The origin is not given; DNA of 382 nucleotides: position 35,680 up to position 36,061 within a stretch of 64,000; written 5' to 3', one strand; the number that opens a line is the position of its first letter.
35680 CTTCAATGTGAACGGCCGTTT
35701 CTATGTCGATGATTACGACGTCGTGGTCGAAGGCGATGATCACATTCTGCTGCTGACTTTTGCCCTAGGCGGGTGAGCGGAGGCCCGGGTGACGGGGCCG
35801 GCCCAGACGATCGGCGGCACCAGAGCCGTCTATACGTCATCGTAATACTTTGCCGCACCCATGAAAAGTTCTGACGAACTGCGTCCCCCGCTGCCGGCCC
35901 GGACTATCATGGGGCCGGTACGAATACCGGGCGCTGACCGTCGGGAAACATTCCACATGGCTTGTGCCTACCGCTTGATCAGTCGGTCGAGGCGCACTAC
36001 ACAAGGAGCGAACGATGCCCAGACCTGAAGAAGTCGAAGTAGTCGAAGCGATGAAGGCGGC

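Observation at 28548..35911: An 82-nt element in three gap-free copies defines a candidate LysR regulon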

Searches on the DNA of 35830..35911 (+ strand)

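Call 61: search_dna_similar(query=window:35830-35911:+, collection=plasmids, mode=distant, max_evalue=0.01, max_rows=10)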
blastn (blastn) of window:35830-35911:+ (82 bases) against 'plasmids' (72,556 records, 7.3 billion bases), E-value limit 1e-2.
No match.
